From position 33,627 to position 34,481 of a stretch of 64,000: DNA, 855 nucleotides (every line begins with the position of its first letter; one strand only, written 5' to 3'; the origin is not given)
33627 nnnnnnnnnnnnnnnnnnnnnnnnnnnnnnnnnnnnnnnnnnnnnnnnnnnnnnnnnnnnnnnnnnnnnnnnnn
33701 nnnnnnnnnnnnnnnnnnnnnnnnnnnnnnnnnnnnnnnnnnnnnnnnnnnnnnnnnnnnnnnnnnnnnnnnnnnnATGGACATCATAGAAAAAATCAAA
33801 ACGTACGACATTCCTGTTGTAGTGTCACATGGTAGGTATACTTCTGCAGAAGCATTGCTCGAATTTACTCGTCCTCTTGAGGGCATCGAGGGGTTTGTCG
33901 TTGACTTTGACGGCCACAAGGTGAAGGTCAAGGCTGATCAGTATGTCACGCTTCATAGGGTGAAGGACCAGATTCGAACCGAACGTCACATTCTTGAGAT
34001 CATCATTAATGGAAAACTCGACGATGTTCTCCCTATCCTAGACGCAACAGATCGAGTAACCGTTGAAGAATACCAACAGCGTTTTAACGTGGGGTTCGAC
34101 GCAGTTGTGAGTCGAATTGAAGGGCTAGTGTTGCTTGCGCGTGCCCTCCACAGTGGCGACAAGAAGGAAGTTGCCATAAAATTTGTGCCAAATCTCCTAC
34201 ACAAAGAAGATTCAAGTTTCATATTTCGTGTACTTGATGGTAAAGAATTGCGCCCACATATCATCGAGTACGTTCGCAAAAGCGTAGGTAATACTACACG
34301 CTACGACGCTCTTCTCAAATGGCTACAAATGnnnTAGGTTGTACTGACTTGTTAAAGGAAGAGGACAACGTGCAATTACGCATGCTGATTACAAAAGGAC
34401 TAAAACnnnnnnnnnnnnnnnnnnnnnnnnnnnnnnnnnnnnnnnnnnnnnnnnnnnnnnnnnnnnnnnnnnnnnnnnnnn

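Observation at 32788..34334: Rnl1-type RNA ligase split into two ORFs by a 380-bp insertion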

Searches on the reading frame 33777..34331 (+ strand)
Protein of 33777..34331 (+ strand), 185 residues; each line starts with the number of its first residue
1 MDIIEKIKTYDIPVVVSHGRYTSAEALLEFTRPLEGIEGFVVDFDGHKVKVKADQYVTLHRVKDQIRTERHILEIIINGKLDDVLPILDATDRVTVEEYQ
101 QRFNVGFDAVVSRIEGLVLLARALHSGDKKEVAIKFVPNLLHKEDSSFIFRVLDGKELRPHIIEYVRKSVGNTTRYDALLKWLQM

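Call 4: search_protein_families(library=pfam, proteins=[window:33777-34331:+], max_evalue=1)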
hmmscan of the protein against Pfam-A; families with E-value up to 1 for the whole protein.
window:33777-34331:+ (185 aa): 2 families
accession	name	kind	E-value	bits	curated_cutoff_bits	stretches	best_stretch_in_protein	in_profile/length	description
PF20819.2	T4_Rnl1_C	-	0.0093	16.7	27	1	63-153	1-89/122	T4 RNA ligase 1, C-terminal domain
PF05475.17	Chlam_vir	-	0.17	12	25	1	92-136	34-77/146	Pgp3 C-terminal domain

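Call 24: find_homologous_proteins(query=window:33777-34331:+, max_evalue=1e-20)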
Query window:33777-34331:+ (185 aa): 66 proteins with E <= 1e-20 among 212 candidates.
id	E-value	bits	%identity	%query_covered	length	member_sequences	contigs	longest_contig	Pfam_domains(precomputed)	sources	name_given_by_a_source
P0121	3.6e-115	400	100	100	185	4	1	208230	-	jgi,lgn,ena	-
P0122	2.0e-80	287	70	100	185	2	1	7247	-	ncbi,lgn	-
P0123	4.4e-80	286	69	100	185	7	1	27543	-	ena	-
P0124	1.4e-75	271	65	100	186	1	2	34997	-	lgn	-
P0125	2.0e-74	267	64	100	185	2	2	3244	-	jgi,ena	jgi:predicted P-loop ATPase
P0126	1.2e-69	252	60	99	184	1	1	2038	-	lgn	-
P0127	1.7e-69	251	61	99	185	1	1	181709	-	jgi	jgi:hypothetical protein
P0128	4.1e-69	250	60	99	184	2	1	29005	-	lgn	-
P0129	4.9e-69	250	60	98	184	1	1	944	-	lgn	-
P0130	1.2e-68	248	59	98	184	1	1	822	-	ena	-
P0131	2.4e-68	247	59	98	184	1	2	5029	-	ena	-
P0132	7.3e-68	246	58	100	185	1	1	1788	-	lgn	-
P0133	9.2e-68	245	58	98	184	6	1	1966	-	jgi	jgi:hypothetical protein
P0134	1.3e-67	245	59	98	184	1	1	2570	-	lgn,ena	-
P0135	4.4e-67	243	59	99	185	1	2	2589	-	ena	-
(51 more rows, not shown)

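Call 25: find_encoding_contigs(protein=P0123, flank=4000, max_places=1)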
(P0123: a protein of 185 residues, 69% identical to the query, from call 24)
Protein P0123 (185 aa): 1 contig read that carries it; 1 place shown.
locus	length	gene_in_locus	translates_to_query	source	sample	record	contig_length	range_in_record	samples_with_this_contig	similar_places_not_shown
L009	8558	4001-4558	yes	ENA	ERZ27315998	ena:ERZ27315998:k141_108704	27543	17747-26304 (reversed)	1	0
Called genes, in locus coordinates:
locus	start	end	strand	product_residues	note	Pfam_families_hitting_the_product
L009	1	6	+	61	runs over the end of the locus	-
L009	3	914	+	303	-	PF01145:Band_7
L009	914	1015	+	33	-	-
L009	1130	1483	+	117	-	-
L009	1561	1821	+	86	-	-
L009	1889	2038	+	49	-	-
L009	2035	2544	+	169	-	-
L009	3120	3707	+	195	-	PF09511:RNA_lig_T4_1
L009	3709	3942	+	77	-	-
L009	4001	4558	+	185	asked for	-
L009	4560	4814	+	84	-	-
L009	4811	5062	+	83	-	-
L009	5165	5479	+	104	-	PF09424:YqeY (weak)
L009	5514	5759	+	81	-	-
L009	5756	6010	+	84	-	PF00462:Glutaredoxin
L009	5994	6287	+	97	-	-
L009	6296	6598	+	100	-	-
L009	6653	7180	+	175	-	-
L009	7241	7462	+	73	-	-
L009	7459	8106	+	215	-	-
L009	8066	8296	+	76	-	-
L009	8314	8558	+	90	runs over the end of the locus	-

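Call 26: find_encoding_contigs(protein=P0124, flank=4000, max_places=1)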
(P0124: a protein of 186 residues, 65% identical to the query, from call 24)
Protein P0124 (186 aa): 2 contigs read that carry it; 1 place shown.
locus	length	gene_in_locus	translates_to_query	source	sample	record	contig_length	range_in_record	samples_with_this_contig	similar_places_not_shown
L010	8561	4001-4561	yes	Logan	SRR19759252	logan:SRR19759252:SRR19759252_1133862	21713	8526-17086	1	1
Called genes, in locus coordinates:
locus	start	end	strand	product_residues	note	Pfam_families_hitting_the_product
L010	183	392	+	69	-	-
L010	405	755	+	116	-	-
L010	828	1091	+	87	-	-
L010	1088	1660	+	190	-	-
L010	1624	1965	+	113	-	-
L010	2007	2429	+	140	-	-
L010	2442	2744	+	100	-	-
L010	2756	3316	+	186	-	-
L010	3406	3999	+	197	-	PF09511:RNA_lig_T4_1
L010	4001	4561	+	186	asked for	-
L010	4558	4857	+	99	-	-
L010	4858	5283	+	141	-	-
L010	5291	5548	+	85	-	-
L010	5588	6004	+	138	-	-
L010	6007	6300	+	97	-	-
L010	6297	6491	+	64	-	-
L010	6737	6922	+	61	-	-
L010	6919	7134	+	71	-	-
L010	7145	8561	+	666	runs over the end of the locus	PF26675:DUF8224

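Call 27: find_encoding_contigs(protein=P0127, flank=4000, max_places=1)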
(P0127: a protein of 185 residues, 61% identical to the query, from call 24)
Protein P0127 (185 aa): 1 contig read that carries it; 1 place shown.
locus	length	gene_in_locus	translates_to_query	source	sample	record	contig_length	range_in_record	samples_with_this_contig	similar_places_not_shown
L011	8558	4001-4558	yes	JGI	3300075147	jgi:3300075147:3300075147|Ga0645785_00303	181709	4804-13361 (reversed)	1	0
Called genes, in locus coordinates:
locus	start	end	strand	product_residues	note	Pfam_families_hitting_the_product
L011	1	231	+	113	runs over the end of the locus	-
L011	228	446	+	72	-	-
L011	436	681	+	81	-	-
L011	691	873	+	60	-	-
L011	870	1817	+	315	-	PF01145:Band_7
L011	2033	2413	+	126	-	-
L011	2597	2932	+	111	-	-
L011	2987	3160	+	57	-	-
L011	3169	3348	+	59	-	-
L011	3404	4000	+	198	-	PF09511:RNA_lig_T4_1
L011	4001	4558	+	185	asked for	-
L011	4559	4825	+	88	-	-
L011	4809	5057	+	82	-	-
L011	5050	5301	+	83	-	-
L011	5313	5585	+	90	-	-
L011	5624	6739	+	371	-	PF21189:PHA02142, PF09414:RNA_ligase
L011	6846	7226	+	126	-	-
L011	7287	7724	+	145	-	PF09424:YqeY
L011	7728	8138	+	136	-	-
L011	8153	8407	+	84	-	PF00462:Glutaredoxin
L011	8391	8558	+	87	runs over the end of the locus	-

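Call 32: find_related_loci(query=A3, collection=viral_contigs, flank=3500)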
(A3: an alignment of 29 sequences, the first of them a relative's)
Query A3 (185 aa) in viral_contigs; peptide patterns used: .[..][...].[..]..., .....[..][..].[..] (x = any residue, [..] = any of these).
86 stretches matched a pattern; 20 encode a relative of the query (tblastn E <= 1e-3); 20 distinct loci.
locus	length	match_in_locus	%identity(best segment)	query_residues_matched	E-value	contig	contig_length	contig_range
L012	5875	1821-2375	71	1-185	3e-89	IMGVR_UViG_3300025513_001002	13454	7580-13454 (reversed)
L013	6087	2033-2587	71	1-185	3e-89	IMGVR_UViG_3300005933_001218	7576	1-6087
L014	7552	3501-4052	57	3-185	7e-70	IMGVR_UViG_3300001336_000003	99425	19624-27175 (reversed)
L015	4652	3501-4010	55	20-184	1e-56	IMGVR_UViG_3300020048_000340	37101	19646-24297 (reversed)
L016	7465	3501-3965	55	31-184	4e-56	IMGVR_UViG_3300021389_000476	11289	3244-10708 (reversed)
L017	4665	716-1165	56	36-184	2e-55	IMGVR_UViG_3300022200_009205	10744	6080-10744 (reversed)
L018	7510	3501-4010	52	20-184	3e-55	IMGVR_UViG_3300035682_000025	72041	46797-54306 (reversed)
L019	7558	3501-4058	49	1-185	5e-54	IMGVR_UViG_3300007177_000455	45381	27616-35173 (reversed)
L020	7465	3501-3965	52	31-184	2e-52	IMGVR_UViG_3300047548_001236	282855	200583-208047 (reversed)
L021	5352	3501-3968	53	31-185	8e-52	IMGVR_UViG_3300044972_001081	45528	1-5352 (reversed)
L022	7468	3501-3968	53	31-185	8e-52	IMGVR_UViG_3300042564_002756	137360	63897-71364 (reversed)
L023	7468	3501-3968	53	31-185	8e-52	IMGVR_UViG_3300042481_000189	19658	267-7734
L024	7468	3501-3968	53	31-185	8e-52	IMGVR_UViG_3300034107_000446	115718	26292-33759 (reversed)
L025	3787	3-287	65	91-185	1e-40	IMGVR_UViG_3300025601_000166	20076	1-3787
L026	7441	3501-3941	37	36-181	8e-32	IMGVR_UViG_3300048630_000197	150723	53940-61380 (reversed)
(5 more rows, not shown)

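Call 33: find_related_loci(query=A3, collection=metagenome_contigs, flank=3500)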
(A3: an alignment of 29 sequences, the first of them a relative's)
Query A3 (185 aa) in metagenome_contigs; peptide patterns used: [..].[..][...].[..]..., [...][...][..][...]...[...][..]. (x = any residue, [..] = any of these).
280 stretches matched a pattern; 37 encode a relative of the query (tblastn E <= 1e-3); 37 distinct loci.
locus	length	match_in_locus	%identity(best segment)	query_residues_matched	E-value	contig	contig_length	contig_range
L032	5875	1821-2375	71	1-185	3e-89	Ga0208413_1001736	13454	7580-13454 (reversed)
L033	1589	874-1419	58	3-184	1e-75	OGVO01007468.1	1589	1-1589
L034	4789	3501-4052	57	3-185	4e-69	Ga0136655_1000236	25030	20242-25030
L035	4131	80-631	57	3-185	4e-69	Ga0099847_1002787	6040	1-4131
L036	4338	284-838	57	1-184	5e-69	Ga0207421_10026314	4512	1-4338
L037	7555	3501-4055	57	1-184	2e-68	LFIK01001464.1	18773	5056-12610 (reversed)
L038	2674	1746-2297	55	3-185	5e-69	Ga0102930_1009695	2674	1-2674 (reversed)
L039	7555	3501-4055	56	1-184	6e-59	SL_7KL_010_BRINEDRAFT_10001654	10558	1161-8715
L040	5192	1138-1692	56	1-184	6e-59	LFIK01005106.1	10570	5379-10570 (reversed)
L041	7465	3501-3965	55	31-184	5e-56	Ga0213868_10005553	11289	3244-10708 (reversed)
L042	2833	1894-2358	55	31-184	4e-56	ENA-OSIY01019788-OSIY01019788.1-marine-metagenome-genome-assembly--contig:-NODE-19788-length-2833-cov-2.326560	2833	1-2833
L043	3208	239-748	54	20-184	1e-55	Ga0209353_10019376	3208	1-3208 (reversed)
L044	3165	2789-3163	70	1-125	2e-55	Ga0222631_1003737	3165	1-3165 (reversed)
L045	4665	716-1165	56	36-184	2e-55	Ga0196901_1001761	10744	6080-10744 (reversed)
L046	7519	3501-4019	51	14-184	1e-54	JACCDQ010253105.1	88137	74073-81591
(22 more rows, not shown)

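Call 40: search_protein_families(library=pfam, proteins=[L034:2413-3345:-, L038:725-1591:-, L033:2-751:-, L009:3709-3939:+], max_evalue=0.1)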
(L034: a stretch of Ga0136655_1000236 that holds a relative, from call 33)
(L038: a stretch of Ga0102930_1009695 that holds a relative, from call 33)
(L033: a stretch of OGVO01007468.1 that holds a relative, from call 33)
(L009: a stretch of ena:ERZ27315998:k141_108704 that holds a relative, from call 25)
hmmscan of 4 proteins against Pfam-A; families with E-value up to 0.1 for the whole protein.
L034:2413-3345:- (311 aa): 0 families

L038:725-1591:- (289 aa): 9 families
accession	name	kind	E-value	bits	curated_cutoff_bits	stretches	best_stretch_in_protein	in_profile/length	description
PF13384.12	HTH_23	-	0.00019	21.6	24.6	1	158-184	13-39/50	Homeodomain-like domain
PF04297.20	UPF0122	-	0.00083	20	22.7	0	154-182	25-53/101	Putative helix-turn-helix protein, YlxM / p13 like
PF01844.29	HNH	-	0.0014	19.1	21.4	1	43-69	12-36/47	HNH endonuclease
PF07750.17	GcrA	-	0.0071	17.2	26.9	0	153-196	9-53/155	GcrA cell cycle regulator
PF13518.12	HTH_28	-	0.012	16.2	25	0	158-187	8-37/52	Helix-turn-helix domain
PF08279.18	HTH_11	-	0.022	15.1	25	0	167-181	20-34/55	HTH domain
PF12728.13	HTH_17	-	0.063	14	27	0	166-202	5-38/51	Helix-turn-helix domain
PF00196.25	GerE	-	0.065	13.3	23.5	0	157-185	12-40/57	Bacterial regulatory proteins, luxR family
PF08906.16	T6SS_Tdi1_C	-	0.082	13.2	27.4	0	57-77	50-70/75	T6SS immunity protein Tdi1, C-terminal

L033:2-751:- (250 aa): 0 families

L009:3709-3939:+ (77 aa): 0 families

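Call 41: search_protein_families(library=phrogs, proteins=[L034:2413-3345:-, L038:725-1591:-, L033:2-751:-, L009:3709-3939:+], max_evalue=0.01)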
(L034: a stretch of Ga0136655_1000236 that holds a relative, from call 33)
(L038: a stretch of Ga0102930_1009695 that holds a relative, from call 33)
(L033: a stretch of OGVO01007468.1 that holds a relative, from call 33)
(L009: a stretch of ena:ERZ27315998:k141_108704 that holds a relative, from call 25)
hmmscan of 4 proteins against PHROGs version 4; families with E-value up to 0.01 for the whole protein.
L034:2413-3345:- (311 aa): 2 families
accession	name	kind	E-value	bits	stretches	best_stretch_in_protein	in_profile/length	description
phrog_655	-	DNA, RNA and nucleotide metabolism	1.2e-15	59.3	1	2-263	15-226/343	homing endonuclease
phrog_12434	-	DNA, RNA and nucleotide metabolism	7.8e-13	49.6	1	12-98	15-94/292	HNH endonuclease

L038:725-1591:- (289 aa): 16 families
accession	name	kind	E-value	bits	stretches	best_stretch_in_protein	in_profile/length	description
phrog_655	-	DNA, RNA and nucleotide metabolism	2.4e-24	87.9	1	3-208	16-191/343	homing endonuclease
phrog_12434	-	DNA, RNA and nucleotide metabolism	2.9e-16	60.8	2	42-108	35-98/292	HNH endonuclease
phrog_8446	-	DNA, RNA and nucleotide metabolism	6.4e-15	56.4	1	158-246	24-109/211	HNH endonuclease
phrog_7545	-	DNA, RNA and nucleotide metabolism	1.1e-12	49.5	2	194-254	3-68/160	HNH endonuclease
phrog_12058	-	unknown function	8.9e-08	31.9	1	74-238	463-621/768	-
phrog_664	-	DNA, RNA and nucleotide metabolism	5.3e-06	27.4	1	155-245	45-136/210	DNA binding protein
phrog_59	-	DNA, RNA and nucleotide metabolism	6.4e-06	26.8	1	137-239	245-326/423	HNH endonuclease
phrog_10088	-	DNA, RNA and nucleotide metabolism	8.9e-06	26.2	1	17-97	3-75/331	homing endonuclease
phrog_323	-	transcription regulation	4.9e-05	24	0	189-239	93-141/319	transcriptional regulator, D5-like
phrog_4151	-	DNA, RNA and nucleotide metabolism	0.00043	21.1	0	160-193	18-46/154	DNA binding protein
phrog_9759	-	DNA, RNA and nucleotide metabolism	0.00062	20.8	0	196-237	6-47/242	DNA binding protein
phrog_1271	-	DNA, RNA and nucleotide metabolism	0.001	19.5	1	18-87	254-325/361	HNH endonuclease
phrog_11108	-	unknown function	0.0014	19.5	0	109-191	30-92/180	-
phrog_3910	-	transcription regulation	0.0017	18.4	0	156-207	79-129/356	transcriptional regulator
phrog_7950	-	transcription regulation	0.0024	18.9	0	153-201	13-58/68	transcriptional repressor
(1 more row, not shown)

L033:2-751:- (250 aa): 2 families
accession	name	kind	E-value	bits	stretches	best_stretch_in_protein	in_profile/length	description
phrog_655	-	DNA, RNA and nucleotide metabolism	3.3e-15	57.8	1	2-205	5-170/343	homing endonuclease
phrog_12434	-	DNA, RNA and nucleotide metabolism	7.7e-13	49.6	2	22-138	15-125/292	HNH endonuclease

L009:3709-3939:+ (77 aa): 0 families

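Call 71: search_dna_similar(query=window:33777-34331:+, collection=phages, mode=protein, max_rows=25)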
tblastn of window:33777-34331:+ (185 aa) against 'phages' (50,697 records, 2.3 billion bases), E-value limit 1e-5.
Records with a match: 156; places in all: 156; records where one place covers at least 80% of the query: 15.
Best place of each record, by identity: <60% 156.
By first word of the organism name: Acinetobacter 50; Klebsiella 25; Caulobacter 11; Escherichia 11; Sinorhizobium 8; Erwinia 8; Proteus 7; Serratia 6; Yersinia 6; Synechococcus 3; and 15 more.
By host as written in the record: Acinetobacter baumannii 16; Caulobacter vibrioides CB15 11; Klebsiella pneumoniae 11; Escherichia coli 9; - 8; Sinorhizobium meliloti 7; Serratia sp. ATCC 39006 6; Yersinia enterocolitica 4; and 57 more.
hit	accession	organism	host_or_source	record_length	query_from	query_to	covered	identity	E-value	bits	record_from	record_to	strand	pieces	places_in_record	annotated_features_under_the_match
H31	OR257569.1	Ruegeria phage RpAliso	Ruegeria pomeroyi DSS-3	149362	1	170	92%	31.0%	2e-15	79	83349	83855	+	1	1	RNA ligase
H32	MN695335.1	Synechococcus phage B23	Synechoccus sp.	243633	9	183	95%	29.5%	4e-16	81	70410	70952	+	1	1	hypothetical protein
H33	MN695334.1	Synechococcus phage B3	Synechoccus sp.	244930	9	183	95%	29.5%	4e-16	81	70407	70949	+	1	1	hypothetical protein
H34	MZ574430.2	Caulobacter phage C2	Caulobacter vibrioides CB15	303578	8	183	95%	28.5%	1e-9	62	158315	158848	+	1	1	RNA ligase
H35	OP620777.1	Bertelyvirus sp.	Caulobacter vibrioides CB15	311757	8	183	95%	28.5%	1e-9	62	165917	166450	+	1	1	RNA ligase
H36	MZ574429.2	Caulobacter phage C1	Caulobacter vibrioides CB15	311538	8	183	95%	28.5%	1e-9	62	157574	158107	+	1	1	RNA ligase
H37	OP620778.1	Bertelyvirus sp.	Caulobacter vibrioides CB15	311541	8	183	95%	28.5%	1e-9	62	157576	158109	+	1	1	RNA ligase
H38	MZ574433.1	Caulobacter phage RB23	Caulobacter vibrioides CB15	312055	8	183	95%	28.5%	1e-9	62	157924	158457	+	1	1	RNA ligase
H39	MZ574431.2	Caulobacter phage J4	Caulobacter vibrioides CB15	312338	8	183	95%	28.5%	1e-9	62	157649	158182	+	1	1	RNA ligase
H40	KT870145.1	Roseobacter phage DSS3P8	Ruegeria pomeroyi DSS-3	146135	38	176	75%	35.4%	2e-13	73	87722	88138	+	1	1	RNA ligase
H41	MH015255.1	Ruegeria phage vB_RpoS-V10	Ruegeria pomeroyi DSS-3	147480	38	176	75%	35.4%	3e-13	72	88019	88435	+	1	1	RNA ligase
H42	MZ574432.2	Caulobacter phage BL47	Caulobacter vibrioides CB15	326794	8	183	95%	27.9%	4e-9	61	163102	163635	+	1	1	RNA ligase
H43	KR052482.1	Sinorhizobium phage phiN3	Sinorhizobium meliloti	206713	11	150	76%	34.5%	4e-8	58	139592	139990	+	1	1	RNA ligase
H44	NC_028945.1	Sinorhizobium phage phiN3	Sinorhizobium meliloti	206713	11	150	76%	34.5%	4e-8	58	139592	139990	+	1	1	RNA ligase and tail fiber protein attachment catalyst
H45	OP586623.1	Erwinia phage IT22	Erwinia amylovora PGL Z1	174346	24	153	70%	35.1%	1e-9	62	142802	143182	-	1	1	RNA ligase 1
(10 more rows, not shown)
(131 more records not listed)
